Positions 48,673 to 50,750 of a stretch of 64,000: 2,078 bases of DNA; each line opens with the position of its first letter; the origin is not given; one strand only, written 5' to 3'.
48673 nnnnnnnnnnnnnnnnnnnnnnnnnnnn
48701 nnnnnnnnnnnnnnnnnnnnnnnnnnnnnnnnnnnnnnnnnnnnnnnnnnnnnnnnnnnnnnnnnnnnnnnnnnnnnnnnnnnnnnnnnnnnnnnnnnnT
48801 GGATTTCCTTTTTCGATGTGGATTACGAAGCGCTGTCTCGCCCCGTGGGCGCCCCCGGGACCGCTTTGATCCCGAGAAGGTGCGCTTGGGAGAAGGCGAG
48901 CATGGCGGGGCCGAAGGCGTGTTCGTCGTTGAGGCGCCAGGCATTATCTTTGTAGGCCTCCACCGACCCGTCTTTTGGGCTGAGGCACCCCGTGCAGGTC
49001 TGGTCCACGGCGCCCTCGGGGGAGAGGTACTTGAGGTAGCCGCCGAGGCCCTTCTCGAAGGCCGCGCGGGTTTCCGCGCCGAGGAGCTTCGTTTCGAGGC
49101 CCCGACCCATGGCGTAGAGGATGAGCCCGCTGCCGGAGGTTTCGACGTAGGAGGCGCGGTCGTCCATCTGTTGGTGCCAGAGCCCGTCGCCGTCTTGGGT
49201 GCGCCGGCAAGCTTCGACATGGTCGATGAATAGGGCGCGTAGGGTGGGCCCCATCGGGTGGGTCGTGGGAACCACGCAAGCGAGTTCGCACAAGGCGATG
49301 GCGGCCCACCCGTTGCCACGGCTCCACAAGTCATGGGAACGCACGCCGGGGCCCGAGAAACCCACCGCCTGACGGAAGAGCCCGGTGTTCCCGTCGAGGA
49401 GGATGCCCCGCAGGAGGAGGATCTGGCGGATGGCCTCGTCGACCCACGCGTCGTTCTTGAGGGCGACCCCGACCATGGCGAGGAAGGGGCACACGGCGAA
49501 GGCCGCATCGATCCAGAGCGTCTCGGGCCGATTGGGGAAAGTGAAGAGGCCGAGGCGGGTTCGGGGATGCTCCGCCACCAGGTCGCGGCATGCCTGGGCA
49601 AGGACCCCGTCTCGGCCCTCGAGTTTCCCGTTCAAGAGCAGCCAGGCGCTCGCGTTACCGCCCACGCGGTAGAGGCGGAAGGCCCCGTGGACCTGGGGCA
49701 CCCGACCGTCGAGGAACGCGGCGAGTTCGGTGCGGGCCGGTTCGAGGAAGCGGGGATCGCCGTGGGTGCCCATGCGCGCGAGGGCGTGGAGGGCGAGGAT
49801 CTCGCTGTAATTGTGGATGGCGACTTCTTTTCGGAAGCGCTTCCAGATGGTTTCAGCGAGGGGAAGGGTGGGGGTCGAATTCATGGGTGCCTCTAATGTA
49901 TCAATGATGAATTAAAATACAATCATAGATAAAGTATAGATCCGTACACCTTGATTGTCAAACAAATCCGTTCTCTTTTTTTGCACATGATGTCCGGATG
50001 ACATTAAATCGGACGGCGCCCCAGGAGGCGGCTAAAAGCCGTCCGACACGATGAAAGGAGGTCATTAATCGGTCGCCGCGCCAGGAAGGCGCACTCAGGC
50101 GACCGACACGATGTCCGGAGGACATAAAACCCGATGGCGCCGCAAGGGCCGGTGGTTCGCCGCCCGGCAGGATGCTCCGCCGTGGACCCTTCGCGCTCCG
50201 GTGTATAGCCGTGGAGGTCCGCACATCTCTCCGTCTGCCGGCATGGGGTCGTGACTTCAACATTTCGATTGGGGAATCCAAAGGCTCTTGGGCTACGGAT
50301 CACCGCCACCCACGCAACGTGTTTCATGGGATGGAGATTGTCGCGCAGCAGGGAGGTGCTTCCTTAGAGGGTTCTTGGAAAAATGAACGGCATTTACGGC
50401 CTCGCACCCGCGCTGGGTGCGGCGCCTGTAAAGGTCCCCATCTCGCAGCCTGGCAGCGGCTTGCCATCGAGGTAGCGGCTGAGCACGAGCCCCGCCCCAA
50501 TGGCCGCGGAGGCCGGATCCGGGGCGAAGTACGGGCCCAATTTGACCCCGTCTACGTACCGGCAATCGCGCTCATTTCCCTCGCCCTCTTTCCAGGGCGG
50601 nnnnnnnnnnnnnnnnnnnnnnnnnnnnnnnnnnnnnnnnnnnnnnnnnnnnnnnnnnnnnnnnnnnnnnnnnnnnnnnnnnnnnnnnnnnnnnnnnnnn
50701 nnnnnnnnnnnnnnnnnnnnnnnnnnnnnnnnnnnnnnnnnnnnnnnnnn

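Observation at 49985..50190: Tandem array of bipartite hairpin units between two glycan-degradation genes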

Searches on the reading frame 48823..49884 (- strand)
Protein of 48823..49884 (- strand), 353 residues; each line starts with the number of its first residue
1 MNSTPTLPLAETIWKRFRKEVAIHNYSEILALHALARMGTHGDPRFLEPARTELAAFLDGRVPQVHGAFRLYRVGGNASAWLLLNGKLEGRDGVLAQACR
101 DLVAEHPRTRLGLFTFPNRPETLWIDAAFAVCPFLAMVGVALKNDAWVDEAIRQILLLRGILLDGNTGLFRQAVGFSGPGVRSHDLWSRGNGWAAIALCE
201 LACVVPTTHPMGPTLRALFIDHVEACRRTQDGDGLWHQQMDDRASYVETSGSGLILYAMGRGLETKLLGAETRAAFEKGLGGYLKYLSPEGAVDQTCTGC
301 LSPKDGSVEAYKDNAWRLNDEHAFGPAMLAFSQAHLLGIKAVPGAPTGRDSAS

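Call 10: find_encoding_contigs(protein=window:48823-49884:-, flank=10000, max_places=10)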
Protein window:48823-49884:- (353 aa): 2 contigs read that carry it; 2 places shown.
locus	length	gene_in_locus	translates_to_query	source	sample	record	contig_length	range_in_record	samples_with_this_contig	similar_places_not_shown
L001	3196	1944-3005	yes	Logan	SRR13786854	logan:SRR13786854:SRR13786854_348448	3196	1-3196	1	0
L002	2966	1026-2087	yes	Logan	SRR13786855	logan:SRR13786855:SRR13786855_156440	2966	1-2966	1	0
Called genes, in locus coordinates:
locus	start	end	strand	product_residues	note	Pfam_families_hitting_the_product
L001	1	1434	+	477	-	?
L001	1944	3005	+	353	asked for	PF07470:Glyco_hydro_88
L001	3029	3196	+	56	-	?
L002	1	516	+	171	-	?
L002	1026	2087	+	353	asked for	PF07470:Glyco_hydro_88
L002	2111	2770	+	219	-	PF03737:RraA-like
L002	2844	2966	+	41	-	?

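Call 11: search_protein_families(library=pfam, proteins=[window:48823-49884:-])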
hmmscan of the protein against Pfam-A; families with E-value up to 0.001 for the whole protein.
window:48823-49884:- (353 aa): 1 family
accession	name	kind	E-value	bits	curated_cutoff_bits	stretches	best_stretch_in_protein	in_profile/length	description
PF07470.19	Glyco_hydro_88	-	5.7e-47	160.8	26.6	1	95-333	98-347/352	Glycosyl Hydrolase Family 88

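Call 18: find_homologous_proteins(query=window:48823-49884:-, max_evalue=1e-30)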
Query window:48823-49884:- (353 aa): 96 proteins with E <= 1e-30 among 6416 candidates.
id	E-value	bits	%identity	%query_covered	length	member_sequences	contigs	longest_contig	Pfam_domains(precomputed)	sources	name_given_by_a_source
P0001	4.3e-241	817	100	100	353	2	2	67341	PF07470.20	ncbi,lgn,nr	ncbi:MAG: glycoside hydrolase family 88 protein [Spirochaetes bacterium]|nr:glycoside hydrolase fami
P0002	1.0e-129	451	57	99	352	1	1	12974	PF07470.20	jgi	jgi:unsaturated rhamnogalacturonyl hydrolase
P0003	3.1e-129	449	57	98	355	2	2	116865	PF07470.20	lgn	-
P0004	1.4e-128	447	58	98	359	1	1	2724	PF07470.20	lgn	-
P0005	2.0e-122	427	56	99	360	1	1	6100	PF07470.20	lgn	-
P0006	8.7e-95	336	47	95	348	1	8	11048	PF07470.20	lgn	-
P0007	1.4e-94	335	48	95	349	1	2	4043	PF07470.20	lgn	-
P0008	3.8e-86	307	43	97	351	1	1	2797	PF07470.20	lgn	-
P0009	4.1e-86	307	45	97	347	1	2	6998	PF07470.20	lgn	-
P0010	8.9e-85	303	47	97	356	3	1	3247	PF07470.20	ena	-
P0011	1.3e-84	302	46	91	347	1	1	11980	PF07470.20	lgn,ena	-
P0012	6.9e-84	300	45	91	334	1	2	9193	PF07470.20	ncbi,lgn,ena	-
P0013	6.2e-83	297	53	69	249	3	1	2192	PF07470.20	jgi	jgi:unsaturated rhamnogalacturonyl hydrolase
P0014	9.6e-83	296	45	96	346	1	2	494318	PF07470.20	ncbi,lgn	-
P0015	8.5e-82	293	45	95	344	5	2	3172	PF07470.20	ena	-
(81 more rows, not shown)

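Call 19: find_encoding_contigs(protein=P0003, flank=10000, max_places=4)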
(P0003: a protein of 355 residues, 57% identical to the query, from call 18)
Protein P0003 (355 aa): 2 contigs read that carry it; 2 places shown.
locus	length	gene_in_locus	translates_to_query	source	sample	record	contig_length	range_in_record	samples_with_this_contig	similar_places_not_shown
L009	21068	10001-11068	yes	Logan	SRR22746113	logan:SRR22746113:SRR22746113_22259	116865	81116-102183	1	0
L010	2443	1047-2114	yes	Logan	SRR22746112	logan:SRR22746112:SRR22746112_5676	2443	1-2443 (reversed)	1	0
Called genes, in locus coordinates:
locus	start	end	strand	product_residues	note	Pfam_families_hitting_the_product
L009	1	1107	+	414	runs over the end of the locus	PF13377:Peripla_BP_3, PF00165:HTH_AraC (faint), PF12833:HTH_18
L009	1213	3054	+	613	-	PF00331:Glyco_hydro_10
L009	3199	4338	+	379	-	PF01408:GFO_IDH_MocA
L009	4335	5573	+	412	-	PF12708:Pect-lyase_RHGA_epim (faint), PF00295:Glyco_hydro_28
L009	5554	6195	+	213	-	PF06283:ThuA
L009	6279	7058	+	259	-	PF02311:AraC_binding, PF07883:Cupin_2, PF00165:HTH_AraC (weak), PF12833:HTH_18, PF00165:HTH_AraC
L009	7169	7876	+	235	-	PF00106:adh_short, PF05368:NmrA (faint), PF08659:KR, PF23441:SDR (weak), PF13460:NAD_binding_10 (weak), PF13561:adh_short_C2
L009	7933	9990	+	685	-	PF07940:Hepar_II_III_C (weak)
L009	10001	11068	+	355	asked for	PF07470:Glyco_hydro_88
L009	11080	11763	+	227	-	PF03737:RraA-like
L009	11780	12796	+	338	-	PF08240:ADH_N, PF16912:Glu_dehyd_C, PF00107:ADH_zinc_N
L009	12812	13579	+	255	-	PF23441:SDR, PF00106:adh_short, PF08659:KR, PF13561:adh_short_C2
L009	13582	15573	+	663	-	-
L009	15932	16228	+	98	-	-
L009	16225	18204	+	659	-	PF19773:DUF6259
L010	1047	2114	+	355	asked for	PF07470:Glyco_hydro_88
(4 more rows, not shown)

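Call 20: find_encoding_contigs(protein=P0002, flank=10000, max_places=4)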
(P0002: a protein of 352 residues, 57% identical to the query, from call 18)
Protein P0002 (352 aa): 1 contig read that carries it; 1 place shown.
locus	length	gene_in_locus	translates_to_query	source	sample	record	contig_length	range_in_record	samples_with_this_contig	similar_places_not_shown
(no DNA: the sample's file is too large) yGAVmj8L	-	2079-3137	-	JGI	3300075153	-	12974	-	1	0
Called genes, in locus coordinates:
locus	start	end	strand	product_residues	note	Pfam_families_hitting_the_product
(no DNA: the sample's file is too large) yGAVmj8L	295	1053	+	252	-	PF00106:adh_short, PF08659:KR, PF13561:adh_short_C2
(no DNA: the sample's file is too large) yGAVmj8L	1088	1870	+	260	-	PF00106:adh_short, PF08659:KR, PF13561:adh_short_C2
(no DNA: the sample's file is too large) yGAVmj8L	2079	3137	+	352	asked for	PF07470:Glyco_hydro_88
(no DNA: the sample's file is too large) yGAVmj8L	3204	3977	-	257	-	PF00702:Hydrolase, PF13419:HAD_2, PF13242:Hydrolase_like (weak)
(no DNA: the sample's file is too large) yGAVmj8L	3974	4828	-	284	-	PF01116:F_bP_aldolase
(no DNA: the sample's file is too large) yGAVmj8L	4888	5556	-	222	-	PF00702:Hydrolase, PF12710:HAD, PF13419:HAD_2, PF13242:Hydrolase_like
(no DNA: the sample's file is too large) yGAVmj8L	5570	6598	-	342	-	PF00248:Aldo_ket_red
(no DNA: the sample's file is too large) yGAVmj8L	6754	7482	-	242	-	-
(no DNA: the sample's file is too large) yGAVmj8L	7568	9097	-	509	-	PF00005:ABC_tran, PF13304:AAA_21 (faint), PF00005:ABC_tran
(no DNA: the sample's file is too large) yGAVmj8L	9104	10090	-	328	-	PF02653:BPD_transp_2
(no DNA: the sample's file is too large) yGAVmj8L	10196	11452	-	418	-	PF13407:Peripla_BP_4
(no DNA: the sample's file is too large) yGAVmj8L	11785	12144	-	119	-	PF07366:SnoaL (faint), PF12680:SnoaL_2, PF14534:DUF4440 (faint)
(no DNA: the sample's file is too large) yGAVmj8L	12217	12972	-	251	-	?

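Call 25: list_cluster_members(proteins=[P0001])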
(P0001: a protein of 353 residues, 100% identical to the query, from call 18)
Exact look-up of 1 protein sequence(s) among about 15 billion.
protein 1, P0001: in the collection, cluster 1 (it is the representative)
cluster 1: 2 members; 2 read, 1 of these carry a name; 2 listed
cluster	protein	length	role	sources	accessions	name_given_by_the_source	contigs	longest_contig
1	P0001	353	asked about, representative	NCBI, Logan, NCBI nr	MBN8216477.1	MAG: glycoside hydrolase family 88 protein [Spirochaetes bacterium] | glycoside hydrolase family 88 protein [Spirochaetota bacterium]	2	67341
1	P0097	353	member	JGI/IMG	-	-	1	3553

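Call 27: find_encoding_contigs(protein=P0097, flank=10000, max_places=6)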
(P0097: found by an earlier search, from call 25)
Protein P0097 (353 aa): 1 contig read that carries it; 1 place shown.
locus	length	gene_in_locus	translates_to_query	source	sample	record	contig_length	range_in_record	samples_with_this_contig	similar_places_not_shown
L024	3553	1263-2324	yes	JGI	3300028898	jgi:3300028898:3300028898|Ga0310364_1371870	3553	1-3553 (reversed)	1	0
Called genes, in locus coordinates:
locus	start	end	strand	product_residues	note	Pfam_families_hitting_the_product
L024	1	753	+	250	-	?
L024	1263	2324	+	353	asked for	PF07470:Glyco_hydro_88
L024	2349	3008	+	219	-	PF03737:RraA-like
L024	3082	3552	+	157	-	?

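Call 73: find_encoding_contigs(protein=P0004, flank=5000, max_places=3)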
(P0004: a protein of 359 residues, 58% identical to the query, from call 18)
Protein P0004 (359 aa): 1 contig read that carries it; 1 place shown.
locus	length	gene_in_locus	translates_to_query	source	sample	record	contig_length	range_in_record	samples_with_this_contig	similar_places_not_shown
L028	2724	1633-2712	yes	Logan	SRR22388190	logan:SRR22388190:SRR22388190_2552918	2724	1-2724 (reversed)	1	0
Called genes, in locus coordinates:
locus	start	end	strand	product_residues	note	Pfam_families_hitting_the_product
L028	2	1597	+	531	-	?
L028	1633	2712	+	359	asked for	PF07470:Glyco_hydro_88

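Call 74: find_encoding_contigs(protein=P0005, flank=5000, max_places=3)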
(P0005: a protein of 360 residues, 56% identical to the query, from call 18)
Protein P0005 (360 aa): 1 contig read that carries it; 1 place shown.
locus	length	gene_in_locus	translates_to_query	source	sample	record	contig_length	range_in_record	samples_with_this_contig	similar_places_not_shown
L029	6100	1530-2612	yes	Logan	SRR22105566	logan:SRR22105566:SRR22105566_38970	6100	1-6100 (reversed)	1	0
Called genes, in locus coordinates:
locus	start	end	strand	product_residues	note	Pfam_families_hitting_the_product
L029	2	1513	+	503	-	?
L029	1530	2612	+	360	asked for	PF07470:Glyco_hydro_88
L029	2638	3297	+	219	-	PF03737:RraA-like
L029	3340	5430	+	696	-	PF07940:Hepar_II_III_C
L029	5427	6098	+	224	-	?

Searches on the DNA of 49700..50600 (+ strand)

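Call 4: search_rna_families(source=window, start=49700, end=50600, threshold=evalue, max_evalue=10, show_alignments=3)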
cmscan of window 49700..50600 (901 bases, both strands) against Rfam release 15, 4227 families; matches with E-value up to 10: 8.
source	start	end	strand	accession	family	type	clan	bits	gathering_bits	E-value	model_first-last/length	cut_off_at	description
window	49899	49931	+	RF02408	snoR124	Gene; snRNA; snoRNA; CD-box;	-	23.2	70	0.64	1-77/77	no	Small nucleolar RNA snoR124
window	49899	49931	+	RF00086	SNORD27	Gene; snRNA; snoRNA; CD-box;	-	21.1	52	1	1-71/71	no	Small nucleolar RNA SNORD27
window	49899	49992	+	RF00352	snoR21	Gene; snRNA; snoRNA; CD-box;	-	20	45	7.9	1-82/82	no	Small nucleolar RNA R21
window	50428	50540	+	RF04309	HCV_J7880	Cis-reg;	-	17.6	90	0.35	1-123/123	no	Hepatitis C virus J7880 RNA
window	49899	49931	+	RF01165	sn2317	Gene; snRNA; snoRNA; CD-box;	-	17.4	50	3.5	1-70/70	no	Small nucleolar RNA sn2317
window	49898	49995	+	RF00108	SNORD116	Gene; snRNA; snoRNA; CD-box;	-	16.8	35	8.5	1-92/92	no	Small nucleolar RNA SNORD116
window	50503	50525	-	RF03847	mir-1538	Gene; miRNA;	-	15.9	78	5.3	20-42/58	no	mir-1538 microRNA precursor family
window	50414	50430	+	RF01382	HIV-1_SL4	Cis-reg;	-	15.7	31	3.1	1-20/20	no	HIV-1 stem-loop 4 packaging signal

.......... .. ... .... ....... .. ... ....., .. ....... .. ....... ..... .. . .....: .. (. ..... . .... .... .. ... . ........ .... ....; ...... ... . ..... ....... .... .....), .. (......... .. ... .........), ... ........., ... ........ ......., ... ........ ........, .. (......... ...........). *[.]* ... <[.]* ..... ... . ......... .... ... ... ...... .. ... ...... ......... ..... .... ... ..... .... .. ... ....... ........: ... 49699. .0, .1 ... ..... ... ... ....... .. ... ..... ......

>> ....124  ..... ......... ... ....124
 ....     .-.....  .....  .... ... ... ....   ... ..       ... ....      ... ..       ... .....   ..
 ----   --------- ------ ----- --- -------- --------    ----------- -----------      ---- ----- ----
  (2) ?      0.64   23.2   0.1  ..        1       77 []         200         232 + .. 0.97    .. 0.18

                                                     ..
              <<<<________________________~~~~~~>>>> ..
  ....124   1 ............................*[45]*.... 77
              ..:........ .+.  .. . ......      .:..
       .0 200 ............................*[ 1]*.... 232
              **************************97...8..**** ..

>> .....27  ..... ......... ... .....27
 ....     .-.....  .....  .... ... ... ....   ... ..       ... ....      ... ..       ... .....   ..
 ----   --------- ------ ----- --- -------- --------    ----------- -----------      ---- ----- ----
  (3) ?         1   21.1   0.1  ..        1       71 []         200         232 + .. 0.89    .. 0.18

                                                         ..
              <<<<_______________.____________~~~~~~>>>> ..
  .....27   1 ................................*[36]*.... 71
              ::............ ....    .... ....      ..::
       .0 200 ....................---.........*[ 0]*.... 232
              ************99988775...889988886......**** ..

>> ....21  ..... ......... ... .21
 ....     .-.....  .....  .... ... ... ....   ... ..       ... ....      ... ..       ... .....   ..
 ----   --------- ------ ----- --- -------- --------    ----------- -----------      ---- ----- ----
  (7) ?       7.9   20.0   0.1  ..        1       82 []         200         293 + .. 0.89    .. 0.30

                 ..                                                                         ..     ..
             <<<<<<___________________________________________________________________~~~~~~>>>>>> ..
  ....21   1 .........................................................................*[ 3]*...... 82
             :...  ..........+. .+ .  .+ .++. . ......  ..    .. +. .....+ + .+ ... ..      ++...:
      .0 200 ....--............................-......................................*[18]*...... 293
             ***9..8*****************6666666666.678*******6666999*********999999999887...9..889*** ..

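Call 35: build_rna_model(alignment_id=A4, structure=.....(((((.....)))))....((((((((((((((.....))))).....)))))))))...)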
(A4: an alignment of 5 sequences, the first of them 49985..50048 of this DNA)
Model R1 built from alignment A4 (5 sequences, 65 columns); structure: as given.
model positions 64; base pairs 19; branch points 1; effective number of sequences 2.35; information 0.875 bits per position. Calibrated on 0.2 Mb of random sequence (short: E-values are rough).
structure used (alignment columns):
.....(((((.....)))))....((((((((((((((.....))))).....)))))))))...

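Call 36: search_with_rna_model(model_id=R1, source=window, filters=off, max_evalue=10, show_alignments=6)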
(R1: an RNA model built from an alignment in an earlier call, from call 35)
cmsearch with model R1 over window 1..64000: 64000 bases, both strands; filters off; matches with E-value up to 10: 12.
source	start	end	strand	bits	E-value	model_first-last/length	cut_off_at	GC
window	49985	50048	+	86.7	5e-19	1-64/64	no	0.58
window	50106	50169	+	71.7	2.1e-15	1-64/64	no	0.67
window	50051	50105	+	51.9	1.3e-10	6-62/64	no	0.62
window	16981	17043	-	13.8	0.2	1-64/64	no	0.68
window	2449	2468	+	13.4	0.24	34-53/64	no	0.65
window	50069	50125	-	8.6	3.5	6-62/64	no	0.68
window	62528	62542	-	8.3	4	34-48/64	no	0.8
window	50009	50046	-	7.9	5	25-62/64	no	0.71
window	1688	1706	+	7.8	5.5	34-52/64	no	0.68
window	20700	20747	+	7.7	5.6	24-62/64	no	0.71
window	61723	61789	+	7.4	6.6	25-62/64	no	0.7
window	2190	2202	+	7.3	7.2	35-47/64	no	0.77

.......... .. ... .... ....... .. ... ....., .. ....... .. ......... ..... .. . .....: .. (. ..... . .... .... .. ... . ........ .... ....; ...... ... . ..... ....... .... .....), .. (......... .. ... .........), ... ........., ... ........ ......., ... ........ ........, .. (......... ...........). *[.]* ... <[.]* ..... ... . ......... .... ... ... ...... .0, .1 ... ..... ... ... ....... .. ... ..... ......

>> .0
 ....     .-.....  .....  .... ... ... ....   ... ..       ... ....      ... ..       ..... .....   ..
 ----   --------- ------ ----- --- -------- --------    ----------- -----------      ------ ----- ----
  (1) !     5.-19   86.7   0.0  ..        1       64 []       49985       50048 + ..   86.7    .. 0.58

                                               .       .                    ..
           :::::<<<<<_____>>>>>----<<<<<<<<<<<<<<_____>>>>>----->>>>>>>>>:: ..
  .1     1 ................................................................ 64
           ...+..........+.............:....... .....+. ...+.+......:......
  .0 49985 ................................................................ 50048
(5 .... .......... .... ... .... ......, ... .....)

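Call 48: search_with_rna_model(model_id=R1, sources=[L009, L010, L024], filters=off, max_evalue=10)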
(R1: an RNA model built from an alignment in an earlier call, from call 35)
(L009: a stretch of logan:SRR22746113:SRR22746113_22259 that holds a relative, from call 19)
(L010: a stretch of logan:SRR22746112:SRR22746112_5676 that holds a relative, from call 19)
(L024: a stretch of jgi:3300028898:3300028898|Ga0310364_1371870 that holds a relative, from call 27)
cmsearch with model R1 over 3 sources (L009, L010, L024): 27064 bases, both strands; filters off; matches with E-value up to 10: 16.
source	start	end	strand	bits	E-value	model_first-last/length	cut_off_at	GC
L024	1099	1162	-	89.3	5.1e-20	1-64/64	no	0.56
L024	978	1041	-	67.6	8.4e-15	1-64/64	no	0.69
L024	1042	1096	-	51.9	5.3e-11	6-62/64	no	0.62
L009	6073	6118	+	15.2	0.037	1-64/64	no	0.61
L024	1101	1138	+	8.1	2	25-62/64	no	0.68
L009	4361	4388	+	7.5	2.7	30-57/64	no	0.71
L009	9812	9882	+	6.9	3.8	1-64/64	no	0.66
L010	858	928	+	6.9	3.8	1-64/64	no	0.66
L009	5830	5856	-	6.6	4.4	1-64/64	no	0.56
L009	6422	6471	-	6.2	5.6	1-64/64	no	0.6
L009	9260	9313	+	6.1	5.9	1-64/64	no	0.57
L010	306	359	+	6.1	5.9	1-64/64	no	0.57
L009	7122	7148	+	5.9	6.5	1-64/64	no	0.44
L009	17052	17096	-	5.7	7.3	1-64/64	no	0.51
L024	3213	3241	+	5.3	9.2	30-57/64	no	0.76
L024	1445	1473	+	5.3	9.3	31-56/64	no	0.79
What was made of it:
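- Nor is there one in 27 kb of related loci (call 48).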

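Call 71: search_dna_similar(query=window:49975-50200:+, collection=plasmids, mode=distant, max_evalue=0.01, max_rows=10)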
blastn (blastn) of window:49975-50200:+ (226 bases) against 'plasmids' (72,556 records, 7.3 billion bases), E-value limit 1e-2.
No match.
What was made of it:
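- Tried and rejected: blastn against plasmids found no match (call 71).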

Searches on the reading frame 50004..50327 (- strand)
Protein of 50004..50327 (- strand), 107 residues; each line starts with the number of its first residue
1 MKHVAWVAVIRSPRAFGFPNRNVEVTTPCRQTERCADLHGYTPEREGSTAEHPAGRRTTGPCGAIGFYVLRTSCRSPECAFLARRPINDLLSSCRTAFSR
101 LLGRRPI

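Call 11: search_protein_families(library=pfam, proteins=[window:50004-50327:-])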
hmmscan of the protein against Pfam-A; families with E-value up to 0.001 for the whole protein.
window:50004-50327:- (107 aa): 0 families
